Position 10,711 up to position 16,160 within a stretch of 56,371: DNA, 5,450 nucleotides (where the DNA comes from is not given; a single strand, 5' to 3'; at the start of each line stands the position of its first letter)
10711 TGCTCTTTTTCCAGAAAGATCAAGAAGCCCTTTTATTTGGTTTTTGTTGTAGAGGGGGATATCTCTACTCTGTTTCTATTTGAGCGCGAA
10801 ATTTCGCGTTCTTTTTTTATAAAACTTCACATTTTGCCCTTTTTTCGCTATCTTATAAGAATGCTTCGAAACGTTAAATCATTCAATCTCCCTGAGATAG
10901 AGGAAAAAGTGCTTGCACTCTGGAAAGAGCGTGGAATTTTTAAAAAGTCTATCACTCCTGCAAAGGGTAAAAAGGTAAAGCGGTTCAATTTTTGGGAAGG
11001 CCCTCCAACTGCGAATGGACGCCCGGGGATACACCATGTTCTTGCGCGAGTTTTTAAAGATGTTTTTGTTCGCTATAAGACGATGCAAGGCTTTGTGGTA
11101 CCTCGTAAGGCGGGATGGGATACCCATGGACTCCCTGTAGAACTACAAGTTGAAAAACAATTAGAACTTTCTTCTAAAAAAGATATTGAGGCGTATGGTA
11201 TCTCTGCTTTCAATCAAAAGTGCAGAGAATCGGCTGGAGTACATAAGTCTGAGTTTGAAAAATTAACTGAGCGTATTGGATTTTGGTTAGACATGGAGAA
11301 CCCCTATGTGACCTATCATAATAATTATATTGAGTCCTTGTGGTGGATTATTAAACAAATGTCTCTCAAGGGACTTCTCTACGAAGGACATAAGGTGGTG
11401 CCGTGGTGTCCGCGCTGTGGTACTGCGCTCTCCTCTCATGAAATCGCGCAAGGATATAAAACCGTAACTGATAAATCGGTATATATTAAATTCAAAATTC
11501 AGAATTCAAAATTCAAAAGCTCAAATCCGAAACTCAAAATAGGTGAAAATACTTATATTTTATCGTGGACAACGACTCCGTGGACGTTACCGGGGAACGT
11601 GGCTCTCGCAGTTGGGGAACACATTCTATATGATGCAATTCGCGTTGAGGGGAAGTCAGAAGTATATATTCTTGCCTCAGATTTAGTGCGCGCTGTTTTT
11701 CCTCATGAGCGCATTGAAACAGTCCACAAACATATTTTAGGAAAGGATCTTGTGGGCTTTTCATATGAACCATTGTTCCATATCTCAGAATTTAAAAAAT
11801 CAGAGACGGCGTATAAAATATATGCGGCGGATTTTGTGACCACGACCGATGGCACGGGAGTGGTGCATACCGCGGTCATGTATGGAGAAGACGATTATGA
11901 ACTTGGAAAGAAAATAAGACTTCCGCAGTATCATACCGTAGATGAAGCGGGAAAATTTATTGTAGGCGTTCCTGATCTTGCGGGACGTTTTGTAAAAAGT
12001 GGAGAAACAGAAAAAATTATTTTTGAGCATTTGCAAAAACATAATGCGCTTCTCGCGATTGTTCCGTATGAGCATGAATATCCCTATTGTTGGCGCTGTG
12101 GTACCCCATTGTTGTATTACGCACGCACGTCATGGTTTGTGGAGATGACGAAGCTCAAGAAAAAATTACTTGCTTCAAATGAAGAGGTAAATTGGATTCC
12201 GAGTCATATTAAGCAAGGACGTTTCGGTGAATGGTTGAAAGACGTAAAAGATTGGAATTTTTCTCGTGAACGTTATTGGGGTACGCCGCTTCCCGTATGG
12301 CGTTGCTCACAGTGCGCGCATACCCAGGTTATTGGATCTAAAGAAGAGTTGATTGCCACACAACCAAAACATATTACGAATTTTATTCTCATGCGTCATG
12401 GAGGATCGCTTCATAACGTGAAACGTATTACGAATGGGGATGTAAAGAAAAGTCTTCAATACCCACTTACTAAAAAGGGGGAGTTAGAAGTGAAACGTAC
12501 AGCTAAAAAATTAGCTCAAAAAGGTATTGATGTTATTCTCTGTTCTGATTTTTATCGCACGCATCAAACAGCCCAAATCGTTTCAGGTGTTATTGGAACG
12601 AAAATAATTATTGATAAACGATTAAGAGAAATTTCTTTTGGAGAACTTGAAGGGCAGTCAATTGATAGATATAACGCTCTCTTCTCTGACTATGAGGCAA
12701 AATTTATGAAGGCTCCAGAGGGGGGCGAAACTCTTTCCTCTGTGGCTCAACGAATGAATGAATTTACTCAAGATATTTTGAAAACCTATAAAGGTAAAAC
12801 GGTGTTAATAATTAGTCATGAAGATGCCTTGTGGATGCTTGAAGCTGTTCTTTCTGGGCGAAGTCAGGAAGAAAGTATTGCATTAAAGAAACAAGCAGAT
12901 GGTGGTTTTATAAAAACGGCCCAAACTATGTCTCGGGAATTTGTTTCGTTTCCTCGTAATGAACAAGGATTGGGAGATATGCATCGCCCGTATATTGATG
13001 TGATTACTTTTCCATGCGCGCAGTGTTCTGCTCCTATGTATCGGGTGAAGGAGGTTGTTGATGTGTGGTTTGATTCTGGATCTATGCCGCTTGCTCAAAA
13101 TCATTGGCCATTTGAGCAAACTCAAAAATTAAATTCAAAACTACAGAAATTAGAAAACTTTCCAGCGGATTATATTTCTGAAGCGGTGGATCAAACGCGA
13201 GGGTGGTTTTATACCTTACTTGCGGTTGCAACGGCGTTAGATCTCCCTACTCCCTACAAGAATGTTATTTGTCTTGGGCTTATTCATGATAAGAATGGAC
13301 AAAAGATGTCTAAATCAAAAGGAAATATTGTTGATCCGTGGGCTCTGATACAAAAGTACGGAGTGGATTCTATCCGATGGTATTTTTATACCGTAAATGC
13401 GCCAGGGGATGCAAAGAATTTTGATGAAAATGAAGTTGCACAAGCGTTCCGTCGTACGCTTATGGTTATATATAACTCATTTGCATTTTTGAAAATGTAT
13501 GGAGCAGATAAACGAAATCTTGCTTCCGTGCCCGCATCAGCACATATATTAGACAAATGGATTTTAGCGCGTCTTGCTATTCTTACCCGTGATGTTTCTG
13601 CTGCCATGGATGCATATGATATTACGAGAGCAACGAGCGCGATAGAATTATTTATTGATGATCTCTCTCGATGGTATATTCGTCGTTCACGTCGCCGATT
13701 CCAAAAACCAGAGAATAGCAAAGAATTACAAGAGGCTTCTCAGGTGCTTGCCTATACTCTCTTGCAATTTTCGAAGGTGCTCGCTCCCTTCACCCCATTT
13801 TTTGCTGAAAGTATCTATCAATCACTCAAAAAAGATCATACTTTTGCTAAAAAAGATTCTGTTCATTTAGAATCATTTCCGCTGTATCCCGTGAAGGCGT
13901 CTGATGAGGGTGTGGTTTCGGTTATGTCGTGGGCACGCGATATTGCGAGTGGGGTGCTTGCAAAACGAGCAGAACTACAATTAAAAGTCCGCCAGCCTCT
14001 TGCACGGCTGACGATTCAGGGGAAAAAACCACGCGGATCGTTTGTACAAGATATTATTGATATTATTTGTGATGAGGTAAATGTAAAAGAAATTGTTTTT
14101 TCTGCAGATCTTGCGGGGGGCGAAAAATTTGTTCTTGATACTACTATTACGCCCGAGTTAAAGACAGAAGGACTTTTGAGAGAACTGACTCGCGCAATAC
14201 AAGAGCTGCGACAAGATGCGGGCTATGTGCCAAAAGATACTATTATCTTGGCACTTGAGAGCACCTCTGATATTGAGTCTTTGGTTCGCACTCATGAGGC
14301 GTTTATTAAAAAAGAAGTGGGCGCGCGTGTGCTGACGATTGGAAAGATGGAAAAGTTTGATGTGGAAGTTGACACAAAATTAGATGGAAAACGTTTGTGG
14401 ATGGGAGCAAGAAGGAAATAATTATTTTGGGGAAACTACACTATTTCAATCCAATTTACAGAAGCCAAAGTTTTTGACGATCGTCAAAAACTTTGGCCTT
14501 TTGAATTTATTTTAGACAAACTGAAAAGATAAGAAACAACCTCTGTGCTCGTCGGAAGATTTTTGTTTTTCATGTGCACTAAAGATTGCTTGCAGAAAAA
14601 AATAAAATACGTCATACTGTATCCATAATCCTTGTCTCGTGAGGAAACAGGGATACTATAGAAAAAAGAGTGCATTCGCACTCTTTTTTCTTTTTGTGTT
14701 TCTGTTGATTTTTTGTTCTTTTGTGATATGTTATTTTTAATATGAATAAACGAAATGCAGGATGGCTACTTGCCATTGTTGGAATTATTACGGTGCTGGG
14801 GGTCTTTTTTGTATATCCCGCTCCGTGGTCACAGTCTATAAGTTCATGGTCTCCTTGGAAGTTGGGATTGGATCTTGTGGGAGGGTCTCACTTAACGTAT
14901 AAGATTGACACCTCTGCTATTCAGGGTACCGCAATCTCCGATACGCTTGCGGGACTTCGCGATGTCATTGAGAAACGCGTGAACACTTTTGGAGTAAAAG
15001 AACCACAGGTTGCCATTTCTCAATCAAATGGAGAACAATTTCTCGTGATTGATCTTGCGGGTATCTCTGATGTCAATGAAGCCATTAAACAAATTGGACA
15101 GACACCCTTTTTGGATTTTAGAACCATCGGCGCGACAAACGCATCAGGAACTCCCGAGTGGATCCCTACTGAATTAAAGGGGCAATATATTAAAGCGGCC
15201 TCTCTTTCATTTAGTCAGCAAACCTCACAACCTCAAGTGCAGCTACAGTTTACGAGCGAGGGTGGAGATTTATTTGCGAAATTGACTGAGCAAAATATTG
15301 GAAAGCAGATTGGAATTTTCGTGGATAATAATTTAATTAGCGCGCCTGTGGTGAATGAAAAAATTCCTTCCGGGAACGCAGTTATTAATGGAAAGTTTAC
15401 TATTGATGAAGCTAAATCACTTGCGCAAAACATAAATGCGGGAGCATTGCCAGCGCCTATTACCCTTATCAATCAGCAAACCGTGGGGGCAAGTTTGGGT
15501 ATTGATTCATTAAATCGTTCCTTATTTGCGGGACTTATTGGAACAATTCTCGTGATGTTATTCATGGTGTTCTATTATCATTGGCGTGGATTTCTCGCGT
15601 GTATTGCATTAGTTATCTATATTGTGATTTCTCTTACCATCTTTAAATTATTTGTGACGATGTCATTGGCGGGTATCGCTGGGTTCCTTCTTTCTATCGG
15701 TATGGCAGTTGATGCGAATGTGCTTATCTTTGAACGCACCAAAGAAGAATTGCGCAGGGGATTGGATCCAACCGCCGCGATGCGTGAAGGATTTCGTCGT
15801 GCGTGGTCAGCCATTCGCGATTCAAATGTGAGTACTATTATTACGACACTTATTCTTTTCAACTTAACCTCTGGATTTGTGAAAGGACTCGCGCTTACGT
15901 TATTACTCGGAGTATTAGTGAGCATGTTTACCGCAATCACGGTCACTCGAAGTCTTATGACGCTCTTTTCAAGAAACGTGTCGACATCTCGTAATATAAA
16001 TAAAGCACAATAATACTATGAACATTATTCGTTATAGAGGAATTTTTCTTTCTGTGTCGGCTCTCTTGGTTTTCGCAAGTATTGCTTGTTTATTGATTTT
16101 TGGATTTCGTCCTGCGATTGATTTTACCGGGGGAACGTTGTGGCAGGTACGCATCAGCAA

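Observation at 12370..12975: Complete histidine-phosphatase (PGAM-family) domain inserted in-frame inside IleRS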

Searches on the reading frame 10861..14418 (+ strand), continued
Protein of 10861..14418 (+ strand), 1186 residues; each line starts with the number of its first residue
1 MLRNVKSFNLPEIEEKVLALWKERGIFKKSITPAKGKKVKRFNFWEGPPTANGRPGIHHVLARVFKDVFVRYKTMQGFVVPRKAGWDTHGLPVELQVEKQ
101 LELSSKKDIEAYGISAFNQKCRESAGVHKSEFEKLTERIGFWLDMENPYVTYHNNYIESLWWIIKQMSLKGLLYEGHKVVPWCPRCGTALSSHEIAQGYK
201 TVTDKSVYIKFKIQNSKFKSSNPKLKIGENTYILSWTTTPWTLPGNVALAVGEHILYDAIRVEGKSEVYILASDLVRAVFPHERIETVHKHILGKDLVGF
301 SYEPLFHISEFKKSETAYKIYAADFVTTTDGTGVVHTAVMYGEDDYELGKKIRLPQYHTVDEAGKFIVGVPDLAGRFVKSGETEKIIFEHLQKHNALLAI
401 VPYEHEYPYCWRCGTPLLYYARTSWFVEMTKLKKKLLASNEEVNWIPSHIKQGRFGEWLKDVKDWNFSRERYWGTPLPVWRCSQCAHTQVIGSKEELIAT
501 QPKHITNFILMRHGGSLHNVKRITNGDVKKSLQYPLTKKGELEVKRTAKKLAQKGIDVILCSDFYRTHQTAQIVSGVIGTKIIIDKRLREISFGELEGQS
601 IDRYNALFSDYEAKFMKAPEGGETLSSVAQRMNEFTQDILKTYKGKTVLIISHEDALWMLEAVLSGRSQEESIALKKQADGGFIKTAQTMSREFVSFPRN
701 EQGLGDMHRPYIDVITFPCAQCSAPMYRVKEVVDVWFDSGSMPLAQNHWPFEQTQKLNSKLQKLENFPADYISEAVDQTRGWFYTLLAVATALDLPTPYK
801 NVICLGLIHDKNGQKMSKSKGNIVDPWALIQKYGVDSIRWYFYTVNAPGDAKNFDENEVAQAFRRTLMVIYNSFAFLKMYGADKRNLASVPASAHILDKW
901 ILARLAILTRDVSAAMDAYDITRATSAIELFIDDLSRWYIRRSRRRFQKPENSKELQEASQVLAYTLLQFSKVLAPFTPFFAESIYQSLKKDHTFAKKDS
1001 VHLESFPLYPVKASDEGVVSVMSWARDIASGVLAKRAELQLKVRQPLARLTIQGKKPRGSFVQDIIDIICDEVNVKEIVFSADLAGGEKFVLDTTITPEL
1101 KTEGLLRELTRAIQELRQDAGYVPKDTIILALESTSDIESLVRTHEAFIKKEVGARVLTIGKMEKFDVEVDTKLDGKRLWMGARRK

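Call 64: predict_structure(alignment_id=A1)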
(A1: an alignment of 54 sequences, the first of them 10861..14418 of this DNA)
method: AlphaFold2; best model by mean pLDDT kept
length: 1186 residues; sequences in the alignment: 54
mean_pLDDT: 88.8   pTM: 0.80
mean pLDDT of the five models: 88.8, 87.6, 85.8, 84.6, 84.3
residues with pLDDT >= 90: 710; 70-90: 420; 50-70: 48; < 50: 8
segments of 3 or more residues with pLDDT < 50: 757-761
pLDDT, mean of each block of 10 residues (from residue 1): 85 94 90 71 78 64 89 91 74 83 84 92 81 82 78 92 96 91 82 73 90 71 69 92 94 94 90 93 90 90 91 91 90 92 89 90 88 89 92 93 86 84 91 96 93 91 88 92 94 94 92 94 90 93 96 94 96 95 96 93 88 89 95 96 95 96 94 85 88 93 94 95 95 85 86 59 71 82 91 93 87 66 70 92 88 87 92 93 93 92 96 96 95 94 89 92 97 97 96 93 92 89 92 91 89 89 92 91 80 89 89 87 83 90 91 89 89 90 91
secondary structure, 60 per line:
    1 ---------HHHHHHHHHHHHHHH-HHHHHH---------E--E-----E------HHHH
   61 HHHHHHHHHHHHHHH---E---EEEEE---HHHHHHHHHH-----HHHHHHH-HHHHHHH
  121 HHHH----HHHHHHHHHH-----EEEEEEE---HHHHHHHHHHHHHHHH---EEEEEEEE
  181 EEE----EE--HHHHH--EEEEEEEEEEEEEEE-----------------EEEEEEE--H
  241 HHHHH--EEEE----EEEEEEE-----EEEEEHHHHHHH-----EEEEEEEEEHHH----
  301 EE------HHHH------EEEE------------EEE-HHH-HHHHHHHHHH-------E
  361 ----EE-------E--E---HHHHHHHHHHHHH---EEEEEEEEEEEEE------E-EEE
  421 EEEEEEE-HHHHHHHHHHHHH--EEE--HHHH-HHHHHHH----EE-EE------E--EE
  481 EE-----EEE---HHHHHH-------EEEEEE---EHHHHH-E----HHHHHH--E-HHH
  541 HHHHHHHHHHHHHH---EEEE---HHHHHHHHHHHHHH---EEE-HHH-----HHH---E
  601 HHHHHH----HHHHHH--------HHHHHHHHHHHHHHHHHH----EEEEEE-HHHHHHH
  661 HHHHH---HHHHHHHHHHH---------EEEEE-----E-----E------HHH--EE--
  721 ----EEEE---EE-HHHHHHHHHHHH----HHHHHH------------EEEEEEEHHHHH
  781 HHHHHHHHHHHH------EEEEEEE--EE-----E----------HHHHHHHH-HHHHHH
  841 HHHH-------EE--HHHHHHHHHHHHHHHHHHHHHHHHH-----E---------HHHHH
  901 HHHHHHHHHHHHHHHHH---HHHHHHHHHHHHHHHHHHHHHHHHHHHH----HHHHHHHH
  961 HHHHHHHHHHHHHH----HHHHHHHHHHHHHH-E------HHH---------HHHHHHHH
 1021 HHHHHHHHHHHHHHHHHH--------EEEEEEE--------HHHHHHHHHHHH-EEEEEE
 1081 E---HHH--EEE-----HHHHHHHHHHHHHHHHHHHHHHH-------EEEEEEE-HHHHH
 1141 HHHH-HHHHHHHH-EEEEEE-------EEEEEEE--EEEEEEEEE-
elements in order (helices of 4 or more, strands of 3 or more residues): H10-24 H26-31 H57-75 E83-87 H91-100 H106-112 H114-124 H129-138 E144-150 H154-169 E173-183 H192-196 E199-213 E231-237 H240-245 E248-251 E256-262 E268-272 H273-279 E285-293 H309-312 E319-322 E335-337 H343-352 H381-393 E397-409 E418-427 H429-441 E444-446 H449-452 H454-460 E479-482 E488-490 H494-499 E507-512 H517-521 H528-533 H538-554 E558-561 H565-578 E582-584 H601-606 H611-616 H625-642 E647-652 H654-665 H669-679 E689-693 E725-728 H735-746 H751-756 E769-775 H776-792 E799-805 H826-833 H835-844 H856-880 H896-917 H921-948 H953-974 H979-992 H1013-1038 E1047-1053 H1062-1073 E1075-1081 E1090-1092 H1098-1120 E1128-1134 H1136-1144 H1146-1153 E1155-1160 E1168-1174 E1177-1185

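Call 69: fold_search(model_id=the predicted structure, library=pdb)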
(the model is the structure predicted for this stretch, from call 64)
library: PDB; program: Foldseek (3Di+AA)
matches with E <= 10: 1106; with E <= 0.001: 527
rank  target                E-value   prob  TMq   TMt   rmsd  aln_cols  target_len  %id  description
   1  8c8w                  6.3e-90  1.00  0.67  0.76   7.2      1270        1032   32  Priestia megaterium mupirocin hyper-resistant HIGH motif mutant of type 2 isoleucyl-tRNA synthetase complexed with an is (released 2023-08-16)
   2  8c8v                  7.4e-90  1.00  0.67  0.76   7.1      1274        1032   32  Priestia megaterium mupirocin-resistant isoleucyl-tRNA synthetase 2 with a fully-resolved C-terminal tRNA-binding domain (released 2023-08-16)
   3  8c8u                  1.1e-88  1.00  0.67  0.76   6.8      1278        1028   31  Priestia megaterium mupirocin-resistant isoleucyl-tRNA synthetase 2 complexed with mupirocin (released 2023-08-23)
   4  8c9d                  1.2e-88  1.00  0.67  0.76   7.1      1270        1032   32  Priestia megaterium W130Q mutant of type 2 isoleucyl-tRNA synthetase complexed with an isoleucyl-adenylate analogue (released 2023-08-16)
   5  8z1p_A                2.7e-80  1.00  0.67  0.75   6.8      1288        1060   28  Crystal structure of Saccharomyces cerevisiae isoleucyl-tRNA synthetase in complex with a mimic tRNA(Met) and isoleuci (released 2024-12-18)
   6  8wnd_A                6.1e-80  1.00  0.69  0.77   5.5      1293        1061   28  Crystal structure of Saccharomyces cerevisiae isoleucyl-tRNA synthetase in complex with tRNA(Ile) and isoleucine (released 2024-10-09)
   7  7d5c                  7.5e-76  1.00  0.68  0.88   4.0      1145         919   29  IleRS in complex with a tRNA site inhibitor (released 2021-02-24)
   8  9wqs                  6.5e-75  1.00  0.68  0.87   4.1      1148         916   29  Crystal structure of Saccharomyces cerevisiae isoleucyl-tRNA synthetase in complex with reveromycin A and isoleucine (released 2026-04-08)
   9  9wqt                  7.2e-75  1.00  0.68  0.87   4.0      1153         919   29  Crystal structure of Saccharomyces cerevisiae isoleucyl-tRNA synthetase in complex with reveromycin A and isoleucine (released 2026-04-08)
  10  8wnd_B                4.0e-73  1.00  0.67  0.83   5.4      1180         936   29  Crystal structure of Saccharomyces cerevisiae isoleucyl-tRNA synthetase in complex with tRNA(Ile) and isoleucine (released 2024-10-09)
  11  1ile                  6.3e-73  1.00  0.61  0.86   5.4      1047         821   36  ISOLEUCYL-TRNA SYNTHETASE (released 1999-04-13)
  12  6ldk                  8.2e-68  1.00  0.57  0.81   5.3      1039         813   30  Isoleucyl-tRNA synthetase from Candida albicans complexed with a isoleucyl-adenylate (released 2020-11-04)
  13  8c9e                  5.8e-54  1.00  0.59  0.74   8.4      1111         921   22  Priestia megaterium mupirocin-sensitive isoleucyl-tRNA synthetase 1 complexed with an isoleucyl-adenylate analogue (released 2023-08-16)
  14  8c9f                  5.8e-54  1.00  0.59  0.75   8.5      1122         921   22  Priestia megaterium inactive HIGH motif mutant of type1 isoleucyl-tRNA synthetase complexed with an isoleucyl-adenylate  (released 2023-08-16)
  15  8wnj                  3.7e-49  1.00  0.56  0.71   8.5      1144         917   21  Crystal structure of H. pylori isoleucyl-tRNA synthetase (HpIleRS) in complex with Ile-AMP (released 2024-02-14)
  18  1qu2_A                2.1e-46  1.00  0.61  0.77   6.6      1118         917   21  INSIGHTS INTO EDITING FROM AN ILE-TRNA SYNTHETASE STRUCTURE WITH TRNA(ILE) AND MUPIROCIN (released 1999-08-31)
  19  1qu3_A                9.6e-46  1.00  0.60  0.78   6.7      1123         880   22  INSIGHTS INTO EDITING FROM AN ILE-TRNA SYNTHETASE STRUCTURE WITH TRNA(ILE) AND MUPIROCIN (released 1999-08-31)
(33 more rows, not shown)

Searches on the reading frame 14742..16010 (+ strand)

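Call 17: search_protein_families(library=pfam, proteins=[window:14742-16010:+], max_evalue=0.001)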
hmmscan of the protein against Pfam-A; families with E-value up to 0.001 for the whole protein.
window:14742-16010:+ (423 aa): 4 families
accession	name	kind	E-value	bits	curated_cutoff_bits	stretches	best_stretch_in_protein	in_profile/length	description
PF22599.2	SecDF_P1_head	-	5.4e-30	104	27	1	144-238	20-114/114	SecDF, P1 head subdomain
PF02355.23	SecD_SecF_C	-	6e-14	52.3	20.5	1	240-409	13-186/189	Protein export membrane protein SecD/SecF, C-terminal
PF21760.3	SecD_1st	-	1.3e-12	47.4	27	1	73-128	5-57/60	Protein translocase subunit SecDF, P1 domain, N-terminal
PF03176.21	MMPL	-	3e-12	46.6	20.5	1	270-415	153-310/333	MMPL family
